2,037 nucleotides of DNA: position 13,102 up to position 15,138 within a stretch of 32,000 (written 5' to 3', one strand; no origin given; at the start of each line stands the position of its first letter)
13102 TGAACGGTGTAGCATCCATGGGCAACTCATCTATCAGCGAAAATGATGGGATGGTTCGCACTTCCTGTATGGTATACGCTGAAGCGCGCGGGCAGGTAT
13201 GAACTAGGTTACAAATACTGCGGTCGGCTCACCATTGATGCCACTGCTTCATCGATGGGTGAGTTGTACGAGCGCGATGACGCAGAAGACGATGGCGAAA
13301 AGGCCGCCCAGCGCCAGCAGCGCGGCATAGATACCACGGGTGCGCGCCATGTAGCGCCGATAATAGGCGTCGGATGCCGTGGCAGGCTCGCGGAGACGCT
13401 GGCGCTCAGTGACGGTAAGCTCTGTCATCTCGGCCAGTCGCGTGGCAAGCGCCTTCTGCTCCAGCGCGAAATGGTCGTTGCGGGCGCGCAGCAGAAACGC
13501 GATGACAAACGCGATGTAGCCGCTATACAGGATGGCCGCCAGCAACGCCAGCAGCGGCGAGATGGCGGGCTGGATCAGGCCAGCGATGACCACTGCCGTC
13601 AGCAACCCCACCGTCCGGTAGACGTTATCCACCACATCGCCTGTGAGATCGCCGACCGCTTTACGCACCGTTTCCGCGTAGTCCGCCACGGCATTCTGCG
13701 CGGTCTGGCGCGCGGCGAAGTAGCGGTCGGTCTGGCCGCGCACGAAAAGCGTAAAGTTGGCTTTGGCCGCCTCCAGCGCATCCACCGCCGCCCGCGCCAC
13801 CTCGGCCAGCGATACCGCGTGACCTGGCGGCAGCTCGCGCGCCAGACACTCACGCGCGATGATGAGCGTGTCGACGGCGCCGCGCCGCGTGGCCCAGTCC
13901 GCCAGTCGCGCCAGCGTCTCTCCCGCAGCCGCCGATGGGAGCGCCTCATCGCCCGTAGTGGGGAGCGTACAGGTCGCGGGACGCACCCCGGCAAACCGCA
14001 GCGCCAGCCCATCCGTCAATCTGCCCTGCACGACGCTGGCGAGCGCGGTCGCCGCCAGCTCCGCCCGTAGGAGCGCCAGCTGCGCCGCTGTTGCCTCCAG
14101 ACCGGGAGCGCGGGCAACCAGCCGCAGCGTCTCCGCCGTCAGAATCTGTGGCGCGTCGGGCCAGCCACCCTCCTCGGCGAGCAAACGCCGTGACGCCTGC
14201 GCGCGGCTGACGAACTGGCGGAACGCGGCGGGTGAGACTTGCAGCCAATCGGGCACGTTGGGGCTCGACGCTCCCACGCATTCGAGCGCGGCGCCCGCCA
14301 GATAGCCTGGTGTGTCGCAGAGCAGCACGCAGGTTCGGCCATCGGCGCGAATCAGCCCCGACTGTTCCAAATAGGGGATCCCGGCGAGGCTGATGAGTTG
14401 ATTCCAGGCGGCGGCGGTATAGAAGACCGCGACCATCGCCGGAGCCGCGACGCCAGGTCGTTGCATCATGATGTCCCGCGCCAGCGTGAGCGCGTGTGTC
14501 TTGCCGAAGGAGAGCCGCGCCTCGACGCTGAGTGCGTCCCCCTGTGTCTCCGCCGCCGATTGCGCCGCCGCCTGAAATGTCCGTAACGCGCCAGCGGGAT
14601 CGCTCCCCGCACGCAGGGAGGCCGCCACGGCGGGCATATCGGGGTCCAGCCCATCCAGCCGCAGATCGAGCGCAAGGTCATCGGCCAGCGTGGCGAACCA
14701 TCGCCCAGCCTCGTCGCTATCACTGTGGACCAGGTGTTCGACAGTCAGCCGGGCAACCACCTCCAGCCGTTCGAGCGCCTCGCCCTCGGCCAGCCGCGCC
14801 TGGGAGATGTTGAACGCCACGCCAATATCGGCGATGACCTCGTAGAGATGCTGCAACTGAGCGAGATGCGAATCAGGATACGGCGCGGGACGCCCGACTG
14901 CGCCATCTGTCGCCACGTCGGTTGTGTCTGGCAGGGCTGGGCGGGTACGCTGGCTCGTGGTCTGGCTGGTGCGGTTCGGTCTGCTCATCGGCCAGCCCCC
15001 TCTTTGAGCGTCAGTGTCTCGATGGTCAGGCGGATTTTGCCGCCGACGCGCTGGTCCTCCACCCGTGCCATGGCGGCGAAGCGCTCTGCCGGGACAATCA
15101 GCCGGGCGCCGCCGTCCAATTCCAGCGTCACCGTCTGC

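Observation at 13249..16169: NA37 (YejK-like) DNA-binding protein translationally coupled to a large unknown membrane-anchored protein: candidate novel two-gene module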

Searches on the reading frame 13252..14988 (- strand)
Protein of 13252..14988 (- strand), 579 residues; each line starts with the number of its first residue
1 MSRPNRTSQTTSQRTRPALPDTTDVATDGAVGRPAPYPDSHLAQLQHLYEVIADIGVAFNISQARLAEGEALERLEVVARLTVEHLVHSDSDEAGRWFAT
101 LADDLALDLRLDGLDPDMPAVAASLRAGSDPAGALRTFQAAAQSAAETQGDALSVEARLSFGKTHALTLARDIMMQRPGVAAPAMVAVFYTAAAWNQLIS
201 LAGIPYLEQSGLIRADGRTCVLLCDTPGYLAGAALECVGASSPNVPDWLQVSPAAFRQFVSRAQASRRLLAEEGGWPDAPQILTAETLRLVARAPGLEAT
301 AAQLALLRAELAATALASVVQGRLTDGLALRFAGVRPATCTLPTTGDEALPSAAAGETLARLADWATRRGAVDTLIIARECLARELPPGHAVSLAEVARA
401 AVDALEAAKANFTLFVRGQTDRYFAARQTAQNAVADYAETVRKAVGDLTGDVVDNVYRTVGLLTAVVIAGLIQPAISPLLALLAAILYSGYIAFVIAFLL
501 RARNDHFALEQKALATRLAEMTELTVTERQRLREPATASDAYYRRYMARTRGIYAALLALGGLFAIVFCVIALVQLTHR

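Call 6: search_protein_families(library=pfam, proteins=[window:13252-14988:-], max_evalue=1)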
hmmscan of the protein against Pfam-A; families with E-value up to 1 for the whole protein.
window:13252-14988:- (579 aa): 2 families
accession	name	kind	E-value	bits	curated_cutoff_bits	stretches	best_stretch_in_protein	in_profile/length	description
PF09589.15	HrpA_pilin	-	0.091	14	25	1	141-176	20-56/96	HrpA pilus formation protein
PF01384.25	PHO4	-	0.092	12.1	33.7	0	159-205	37-85/350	Phosphate transporter family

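Call 7: search_protein_families(library=padloc, proteins=[window:13252-14988:-], max_evalue=1)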
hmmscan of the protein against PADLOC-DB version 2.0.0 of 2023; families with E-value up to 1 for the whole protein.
window:13252-14988:- (579 aa): 0 families

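Call 8: search_protein_families(library=ncbifam, proteins=[window:13252-14988:-], max_evalue=1)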
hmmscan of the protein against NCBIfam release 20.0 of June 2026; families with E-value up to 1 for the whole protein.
window:13252-14988:- (579 aa): 0 families

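Call 13: find_homologous_proteins(query=window:13252-14988:-, max_evalue=0.001)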
Query window:13252-14988:- (579 aa): 97 proteins with E <= 0.001 among 8000 candidates.
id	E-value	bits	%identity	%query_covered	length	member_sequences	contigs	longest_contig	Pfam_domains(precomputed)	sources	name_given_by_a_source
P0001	0.0e+0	1228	100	100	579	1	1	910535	-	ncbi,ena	-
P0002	3.7e-295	998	84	100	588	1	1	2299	-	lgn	-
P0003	2.6e-292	988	83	100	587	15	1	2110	-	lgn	-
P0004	3.5e-290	981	82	100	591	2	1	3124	-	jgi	jgi:hypothetical protein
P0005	3.8e-290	981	82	100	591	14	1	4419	-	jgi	jgi:hypothetical protein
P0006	2.0e-287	972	82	97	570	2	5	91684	-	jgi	jgi:hypothetical protein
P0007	8.8e-283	957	81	100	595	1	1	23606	-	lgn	-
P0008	6.1e-281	951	83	96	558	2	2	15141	-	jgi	jgi:hypothetical protein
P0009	3.0e-278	942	85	93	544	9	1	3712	-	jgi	jgi:hypothetical protein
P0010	3.5e-261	886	79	93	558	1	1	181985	-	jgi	jgi:hypothetical protein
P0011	3.4e-259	879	75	99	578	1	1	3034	-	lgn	-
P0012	2.0e-255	867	73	99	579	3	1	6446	-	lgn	-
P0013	6.4e-255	865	74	97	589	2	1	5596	-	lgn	-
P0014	2.8e-252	856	75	98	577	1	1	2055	-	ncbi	ncbi:MAG TPA: hypothetical protein VIC27_08850, partial [Ktedonobacterales bacterium]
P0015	1.1e-251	854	73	99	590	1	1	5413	-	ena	-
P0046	4.0e-133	463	48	93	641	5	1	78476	-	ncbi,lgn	-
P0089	1.4e-114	402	44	90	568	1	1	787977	-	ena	-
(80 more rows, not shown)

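Call 18: find_related_loci(query=A1, collection=genome_contigs, flank=10000)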
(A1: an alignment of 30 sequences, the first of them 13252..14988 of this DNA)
Query A1 (579 aa) in genome_contigs; peptide patterns used: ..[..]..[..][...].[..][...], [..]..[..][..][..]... (x = any residue, [..] = any of these).
83 stretches matched a pattern; 21 encode a relative of the query (tblastn E <= 1e-3); 21 distinct loci.
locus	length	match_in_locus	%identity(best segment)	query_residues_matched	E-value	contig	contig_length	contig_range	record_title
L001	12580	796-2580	81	1-579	0e+0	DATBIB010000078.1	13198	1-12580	MAG TPA_asm: Ktedonobacterales bacterium isolate SMAG_U3883 k141_1045411, whole genome shotgun sequence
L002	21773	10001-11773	81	1-579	0e+0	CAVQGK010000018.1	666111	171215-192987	MAG: uncultured Chloroflexia bacterium isolate MFD05502.bin.2.92 genome assembly, contig: contig_66840, whole genome sho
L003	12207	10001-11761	83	1-579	0e+0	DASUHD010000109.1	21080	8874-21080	MAG TPA_asm: Ktedonobacterales bacterium isolate SMAG_U1423 k141_320772, whole genome shotgun sequence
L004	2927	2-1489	87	83-579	0e+0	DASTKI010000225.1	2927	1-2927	MAG TPA_asm: Ktedonobacterales bacterium isolate SMAG_U2012 k141_1136322, whole genome shotgun sequence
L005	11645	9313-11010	71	1-561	0e+0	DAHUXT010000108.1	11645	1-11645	MAG TPA_asm: Ktedonobacteria bacterium isolate clean1966 NODE_108_length_11645_cov_1.716805, whole genome shotgun sequen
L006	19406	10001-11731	68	1-573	0e+0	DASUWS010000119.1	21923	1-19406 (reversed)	MAG TPA_asm: Ktedonobacterales bacterium isolate SMAG_U1849 k141_356892, whole genome shotgun sequence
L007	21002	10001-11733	72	1-573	1e-148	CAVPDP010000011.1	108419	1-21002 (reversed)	MAG: uncultured Chloroflexia bacterium isolate MFD00031.bin.2.123 genome assembly, contig: contig_24905, whole genome sh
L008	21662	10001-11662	48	44-579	5e-140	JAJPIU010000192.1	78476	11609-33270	MAG: Proteobacteria bacterium isolate Centralia_MAG_377 k107_7806737, whole genome shotgun sequence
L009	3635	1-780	89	319-579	1e-144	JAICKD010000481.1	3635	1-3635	MAG: Ktedonobacterales bacterium isolate GZL_HY_2_bin.35 k141_3550644_length_3635_cov_11.2833, whole genome shotgun sequ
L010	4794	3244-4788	48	42-547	2e-130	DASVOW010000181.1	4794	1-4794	MAG TPA_asm: Ktedonobacterales bacterium isolate SMAG_U3163 k141_411643, whole genome shotgun sequence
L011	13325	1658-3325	48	34-578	2e-121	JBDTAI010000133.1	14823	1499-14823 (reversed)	MAG: Ktedonobacterales bacterium isolate cluster2_bin.105 k127_3352895, whole genome shotgun sequence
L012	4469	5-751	75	324-575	2e-114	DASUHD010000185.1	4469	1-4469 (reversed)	MAG TPA_asm: Ktedonobacterales bacterium isolate SMAG_U1423 k141_395016, whole genome shotgun sequence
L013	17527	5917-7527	49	42-568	3e-113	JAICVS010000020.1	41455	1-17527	MAG: Ktedonobacterales bacterium isolate LS_FP_2_bin.4 k141_4805091_length_41455_cov_13.5675, whole genome shotgun seque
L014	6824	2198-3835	46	17-557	5e-110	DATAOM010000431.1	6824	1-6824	MAG TPA_asm: Ktedonobacterales bacterium isolate SMAG_U7045 k141_5729111, whole genome shotgun sequence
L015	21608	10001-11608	46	51-568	9e-127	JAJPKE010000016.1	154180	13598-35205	MAG: Chloroflexota bacterium isolate Centralia_MAG_65 k107_7221972, whole genome shotgun sequence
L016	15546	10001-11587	44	39-544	9e-85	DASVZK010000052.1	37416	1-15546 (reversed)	MAG TPA_asm: Ktedonobacterales bacterium isolate SMAG_U2626 k141_389087, whole genome shotgun sequence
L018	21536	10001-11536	40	66-554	9e-77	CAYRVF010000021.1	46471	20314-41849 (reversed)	MAG TPA_asm: uncultured Ktedonobacterales bacterium isolate SRP272529_co1_100 genome assembly, contig: NODE_971_length_4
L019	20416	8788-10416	43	39-568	2e-100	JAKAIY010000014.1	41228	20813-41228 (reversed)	MAG: Chloroflexi bacterium isolate WY3.bin53 NODE_1328_length_41228_cov_1.500377, whole genome shotgun sequence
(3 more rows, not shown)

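Call 20: find_encoding_contigs(protein=P0089, flank=10000, max_places=2)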
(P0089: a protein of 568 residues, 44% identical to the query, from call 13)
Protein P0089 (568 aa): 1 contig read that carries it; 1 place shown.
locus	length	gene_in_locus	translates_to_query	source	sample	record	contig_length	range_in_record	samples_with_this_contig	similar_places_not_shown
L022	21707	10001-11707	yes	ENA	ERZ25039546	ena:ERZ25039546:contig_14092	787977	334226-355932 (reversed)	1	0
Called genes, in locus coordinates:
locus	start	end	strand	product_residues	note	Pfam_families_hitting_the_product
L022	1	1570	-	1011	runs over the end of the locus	PF01381:HTH_3, PF12844:HTH_19 (weak), PF13560:HTH_31, PF00931:NB-ARC (weak), PF13424:TPR_12, PF13424:TPR_12, PF17874:TPR_MalT, PF00196:GerE, +8 more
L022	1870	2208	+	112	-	-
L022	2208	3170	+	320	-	PF00892:EamA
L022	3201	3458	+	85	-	-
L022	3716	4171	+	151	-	PF01047:MarR, PF12802:MarR_2, PF13412:HTH_24 (weak), PF09339:HTH_IclR (weak)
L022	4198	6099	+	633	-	PF00664:ABC_membrane, PF00005:ABC_tran, PF02463:SMC_N (faint)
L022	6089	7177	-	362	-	PF01731:Arylesterase (faint), PF23414:Beta-prop_EML_2 (faint), PF25174:Beta-prop_THOC3 (weak), PF08450:SGL (faint), PF10282:Lactonase (weak), PF07433:DUF1513 (weak), PF10282:Lactonase, PF21783:YNCE (weak), +4 more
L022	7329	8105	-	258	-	PF02358:Trehalose_PPase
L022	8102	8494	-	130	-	-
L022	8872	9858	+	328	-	PF04245:NA37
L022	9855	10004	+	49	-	-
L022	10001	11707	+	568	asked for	-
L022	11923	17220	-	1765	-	PF13493:DUF4118, PF08448:PAS_4 (weak), PF08448:PAS_4, PF00989:PAS (weak), PF08448:PAS_4, PF12860:PAS_7 (weak), PF00512:HisKA, PF02518:HATPase_c, +3 more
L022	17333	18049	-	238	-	PF13349:DUF4097 (weak)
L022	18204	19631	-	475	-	PF03841:SelA, PF01053:Cys_Met_Meta_PP (weak)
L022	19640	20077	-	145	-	PF02452:PemK_toxin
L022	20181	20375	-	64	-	-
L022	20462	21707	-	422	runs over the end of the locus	-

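Call 21: find_encoding_contigs(protein=P0046, flank=10000, max_places=2)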
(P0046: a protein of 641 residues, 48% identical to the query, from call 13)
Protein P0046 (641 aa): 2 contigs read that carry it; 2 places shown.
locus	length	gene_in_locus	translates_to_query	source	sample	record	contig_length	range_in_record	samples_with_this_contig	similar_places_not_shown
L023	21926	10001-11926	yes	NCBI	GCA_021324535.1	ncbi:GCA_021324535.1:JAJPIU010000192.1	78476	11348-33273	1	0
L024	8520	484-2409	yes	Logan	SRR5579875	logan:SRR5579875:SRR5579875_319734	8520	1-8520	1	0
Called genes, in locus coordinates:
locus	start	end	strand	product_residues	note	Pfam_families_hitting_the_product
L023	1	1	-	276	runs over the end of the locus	PF02750:Synapsin_C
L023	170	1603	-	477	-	PF21799:MurD-like_N, PF08245:Mur_ligase_M, PF02875:Mur_ligase_C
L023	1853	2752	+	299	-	PF12773:DZR (faint), PF13240:Zn_Ribbon_1 (weak)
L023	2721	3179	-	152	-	-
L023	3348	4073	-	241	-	PF13241:NAD_binding_7 (weak), PF01370:Epimerase (weak), PF02254:TrkA_N, PF13460:NAD_binding_10 (weak), PF02080:TrkA_C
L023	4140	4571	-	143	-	PF01266:DAO (faint), PF02254:TrkA_N, PF03435:Sacchrp_dh_NADP (faint), PF03807:F420_oxidored (weak), PF13241:NAD_binding_7 (weak)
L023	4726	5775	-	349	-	PF00459:Inositol_P (faint)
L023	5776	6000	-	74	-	-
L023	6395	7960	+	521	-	PF01011:PQQ (weak), PF13360:PQQ_2 (weak)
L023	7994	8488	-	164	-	-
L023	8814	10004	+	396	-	PF04245:NA37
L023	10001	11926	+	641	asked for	-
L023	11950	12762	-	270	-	PF10069:DICT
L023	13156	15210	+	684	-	PF13529:Peptidase_C39_2 (weak)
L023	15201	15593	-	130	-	PF00440:TetR_N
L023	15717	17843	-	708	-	-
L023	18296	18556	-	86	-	-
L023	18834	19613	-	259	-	PF01168:Ala_racemase_N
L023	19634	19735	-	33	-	-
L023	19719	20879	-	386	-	PF01266:DAO, PF07992:Pyr_redox_2 (faint), PF13450:NAD_binding_8 (weak), PF01593:Amino_oxidase (weak)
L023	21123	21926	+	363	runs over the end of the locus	PF01628:HrcA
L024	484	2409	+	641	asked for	-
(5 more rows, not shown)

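Call 22: find_encoding_contigs(protein=P0001, flank=10000, max_places=2)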
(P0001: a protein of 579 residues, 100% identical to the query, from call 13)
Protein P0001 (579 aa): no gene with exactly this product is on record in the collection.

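Call 24: search_protein_representatives(alignment_id=A1)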
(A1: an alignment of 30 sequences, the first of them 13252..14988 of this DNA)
Query: 30 sequences, 585 profile positions. Proteins with E-value up to 0.001 (for the whole library): 445; up to 1e-10: 235; up to 1e-30: 94. The best 150 are listed.
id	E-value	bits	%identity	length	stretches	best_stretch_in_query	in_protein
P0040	4.5e-242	821.3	-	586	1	19-583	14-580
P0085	4.7e-240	814.7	-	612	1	1-582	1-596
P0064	1.8e-229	779.7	-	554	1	39-584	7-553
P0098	9.1e-213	724.5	-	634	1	21-582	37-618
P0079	2.4e-207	706.6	-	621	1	25-582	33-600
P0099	2.9e-194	663.5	-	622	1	22-584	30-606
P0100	6.0e-182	622.8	-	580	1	33-576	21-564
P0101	1.4e-179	614.9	-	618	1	24-579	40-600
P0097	5.5e-179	613.0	-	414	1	187-584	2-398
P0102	5.9e-178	609.6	-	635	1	24-584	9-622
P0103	5.9e-172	589.8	-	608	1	28-583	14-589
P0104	3.5e-171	587.2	-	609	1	18-582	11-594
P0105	5.1e-169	580.1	-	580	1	25-582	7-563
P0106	6.8e-166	569.8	-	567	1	30-580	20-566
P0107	2.8e-157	541.3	-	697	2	302-582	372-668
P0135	5.3e-50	187.1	-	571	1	189-572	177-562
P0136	1.7e-49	185.4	-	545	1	172-570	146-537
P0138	1.1e-47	179.4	-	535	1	43-571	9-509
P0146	2.0e-40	155.4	-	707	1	88-579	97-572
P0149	1.0e-39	153.1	-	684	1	50-572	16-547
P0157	8.5e-37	143.5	-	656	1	55-576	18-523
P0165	6.8e-35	137.2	-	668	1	81-574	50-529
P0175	2.5e-33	132.0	-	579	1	218-571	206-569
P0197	1.9e-27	112.6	-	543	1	187-572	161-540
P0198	2.9e-27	112.0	-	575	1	43-575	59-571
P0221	1.9e-21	92.8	-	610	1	183-581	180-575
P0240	2.1e-18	82.8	-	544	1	310-505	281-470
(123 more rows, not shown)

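Call 25: list_cluster_members(proteins=[P0135, P0136, P0138, P0146, P0149, P0157, P0165, P0175, P0198, P0221])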
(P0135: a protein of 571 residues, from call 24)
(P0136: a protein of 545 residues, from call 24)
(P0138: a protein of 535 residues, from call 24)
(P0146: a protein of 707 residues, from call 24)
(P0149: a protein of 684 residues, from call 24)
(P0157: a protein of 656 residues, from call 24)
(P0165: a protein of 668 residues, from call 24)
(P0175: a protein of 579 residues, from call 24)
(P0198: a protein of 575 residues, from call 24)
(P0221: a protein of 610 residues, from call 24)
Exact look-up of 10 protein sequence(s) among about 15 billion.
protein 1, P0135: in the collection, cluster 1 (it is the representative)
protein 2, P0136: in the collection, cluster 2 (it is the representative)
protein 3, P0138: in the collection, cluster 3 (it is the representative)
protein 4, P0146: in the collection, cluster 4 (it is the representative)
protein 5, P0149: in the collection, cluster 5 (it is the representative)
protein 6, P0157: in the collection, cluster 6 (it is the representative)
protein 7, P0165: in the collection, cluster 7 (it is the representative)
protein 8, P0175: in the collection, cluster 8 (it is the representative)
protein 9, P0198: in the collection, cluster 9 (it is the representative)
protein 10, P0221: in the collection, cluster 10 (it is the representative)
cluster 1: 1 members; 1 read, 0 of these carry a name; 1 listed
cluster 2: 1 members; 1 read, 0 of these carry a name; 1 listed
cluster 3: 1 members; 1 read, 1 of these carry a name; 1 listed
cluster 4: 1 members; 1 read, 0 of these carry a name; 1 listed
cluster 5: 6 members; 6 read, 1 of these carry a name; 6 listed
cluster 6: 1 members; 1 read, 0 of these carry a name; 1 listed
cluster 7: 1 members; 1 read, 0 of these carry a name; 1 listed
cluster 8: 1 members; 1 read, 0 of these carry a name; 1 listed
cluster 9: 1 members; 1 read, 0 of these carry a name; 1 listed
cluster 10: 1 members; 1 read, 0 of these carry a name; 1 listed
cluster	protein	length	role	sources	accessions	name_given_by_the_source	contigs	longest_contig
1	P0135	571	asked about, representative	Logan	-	-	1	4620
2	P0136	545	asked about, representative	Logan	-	-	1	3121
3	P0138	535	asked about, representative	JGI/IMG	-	hypothetical protein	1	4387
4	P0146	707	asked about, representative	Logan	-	-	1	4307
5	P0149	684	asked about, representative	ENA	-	-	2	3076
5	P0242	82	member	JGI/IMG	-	hypothetical protein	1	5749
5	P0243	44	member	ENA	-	-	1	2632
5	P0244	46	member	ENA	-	-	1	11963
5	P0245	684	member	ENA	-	-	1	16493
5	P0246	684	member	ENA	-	-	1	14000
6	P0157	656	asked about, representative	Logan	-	-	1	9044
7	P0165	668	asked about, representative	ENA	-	-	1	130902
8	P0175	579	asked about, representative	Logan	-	-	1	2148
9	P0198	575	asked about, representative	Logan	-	-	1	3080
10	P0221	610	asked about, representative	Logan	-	-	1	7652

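Call 26: predict_structure(alignment_id=A1)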
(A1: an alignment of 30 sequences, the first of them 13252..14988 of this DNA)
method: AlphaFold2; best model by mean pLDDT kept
length: 579 residues; sequences in the alignment: 30
mean_pLDDT: 87.0   pTM: 0.73
mean pLDDT of the five models: 87.0, 82.2, 80.7, 79.9, 79.4
residues with pLDDT >= 90: 368; 70-90: 160; 50-70: 15; < 50: 36
segments of 3 or more residues with pLDDT < 50: 1-35
pLDDT, mean of each block of 10 residues (from residue 1): 38 38 35 55 95 95 95 95 91 93 96 84 91 95 90 93 96 83 87 95 94 91 96 94 85 91 92 85 93 94 95 96 93 92 77 86 92 94 95 95 96 88 89 93 90 83 78 71 86 90 92 93 87 90 93 90 87 78
secondary structure, 60 per line:
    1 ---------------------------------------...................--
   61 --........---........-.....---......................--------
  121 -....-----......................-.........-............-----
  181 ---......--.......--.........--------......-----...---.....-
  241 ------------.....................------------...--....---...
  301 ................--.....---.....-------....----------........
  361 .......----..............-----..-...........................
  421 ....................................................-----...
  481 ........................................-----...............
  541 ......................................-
elements in order: H40-58 H63-69 E74-81 H83-87 H91-104 E105-112 E122-125 H131-152 E154-162 H164-175 E184-189 H192-198 H201-209 E218-223 E229-231 E235-239 H253-273 E291-294 H298-316 E319-323 E327-331 E339-342 H353-367 H372-385 H394-472 H478-520 H526-578
